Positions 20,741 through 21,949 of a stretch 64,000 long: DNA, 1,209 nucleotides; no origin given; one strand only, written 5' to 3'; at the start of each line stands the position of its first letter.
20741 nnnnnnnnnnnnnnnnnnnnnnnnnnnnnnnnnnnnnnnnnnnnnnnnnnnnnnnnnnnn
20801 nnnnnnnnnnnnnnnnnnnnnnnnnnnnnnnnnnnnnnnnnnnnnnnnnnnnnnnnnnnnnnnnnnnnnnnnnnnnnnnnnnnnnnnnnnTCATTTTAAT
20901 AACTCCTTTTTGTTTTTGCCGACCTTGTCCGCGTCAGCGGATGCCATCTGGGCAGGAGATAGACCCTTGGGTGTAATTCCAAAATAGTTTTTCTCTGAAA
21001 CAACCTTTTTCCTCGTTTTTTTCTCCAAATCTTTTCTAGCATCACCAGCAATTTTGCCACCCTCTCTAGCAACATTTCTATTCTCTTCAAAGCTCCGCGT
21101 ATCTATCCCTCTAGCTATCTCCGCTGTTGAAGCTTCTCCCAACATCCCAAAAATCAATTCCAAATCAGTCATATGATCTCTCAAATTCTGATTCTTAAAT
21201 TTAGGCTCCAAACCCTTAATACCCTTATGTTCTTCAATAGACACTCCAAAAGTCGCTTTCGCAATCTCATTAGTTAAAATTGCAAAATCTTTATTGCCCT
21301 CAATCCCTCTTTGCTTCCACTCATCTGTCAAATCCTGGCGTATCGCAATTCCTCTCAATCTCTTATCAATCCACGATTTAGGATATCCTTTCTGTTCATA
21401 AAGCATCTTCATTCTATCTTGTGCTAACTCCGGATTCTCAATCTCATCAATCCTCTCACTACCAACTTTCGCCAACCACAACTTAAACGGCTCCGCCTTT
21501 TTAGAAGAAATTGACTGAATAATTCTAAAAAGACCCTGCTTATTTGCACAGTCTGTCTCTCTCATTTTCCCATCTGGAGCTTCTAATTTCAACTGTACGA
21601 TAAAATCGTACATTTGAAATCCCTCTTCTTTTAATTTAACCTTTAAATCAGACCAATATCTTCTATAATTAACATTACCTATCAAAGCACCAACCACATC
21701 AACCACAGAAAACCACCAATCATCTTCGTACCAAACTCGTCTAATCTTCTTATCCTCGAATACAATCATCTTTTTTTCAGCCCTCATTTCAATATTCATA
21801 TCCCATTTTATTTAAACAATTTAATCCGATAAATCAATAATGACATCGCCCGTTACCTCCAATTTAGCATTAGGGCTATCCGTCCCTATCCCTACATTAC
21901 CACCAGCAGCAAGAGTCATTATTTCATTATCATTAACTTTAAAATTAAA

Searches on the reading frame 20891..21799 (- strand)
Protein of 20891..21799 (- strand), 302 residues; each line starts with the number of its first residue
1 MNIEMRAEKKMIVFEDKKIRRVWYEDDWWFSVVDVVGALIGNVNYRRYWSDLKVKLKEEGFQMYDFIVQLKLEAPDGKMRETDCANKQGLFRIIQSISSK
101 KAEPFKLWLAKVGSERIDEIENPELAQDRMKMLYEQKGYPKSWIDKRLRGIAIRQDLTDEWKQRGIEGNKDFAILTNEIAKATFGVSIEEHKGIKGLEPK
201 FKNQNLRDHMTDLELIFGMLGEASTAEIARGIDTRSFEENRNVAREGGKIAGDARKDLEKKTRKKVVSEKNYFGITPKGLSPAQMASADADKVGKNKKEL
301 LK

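Call 10: search_protein_families(library=pfam, proteins=[window:20891-21799:-], max_evalue=0.01)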
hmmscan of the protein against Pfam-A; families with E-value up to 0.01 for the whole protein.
window:20891-21799:- (302 aa): 1 family
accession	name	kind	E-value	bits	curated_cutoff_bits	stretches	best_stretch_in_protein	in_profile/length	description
PF02498.22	Bro-N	-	2e-12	48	25.6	1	18-111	1-92/96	BRO family, N-terminal domain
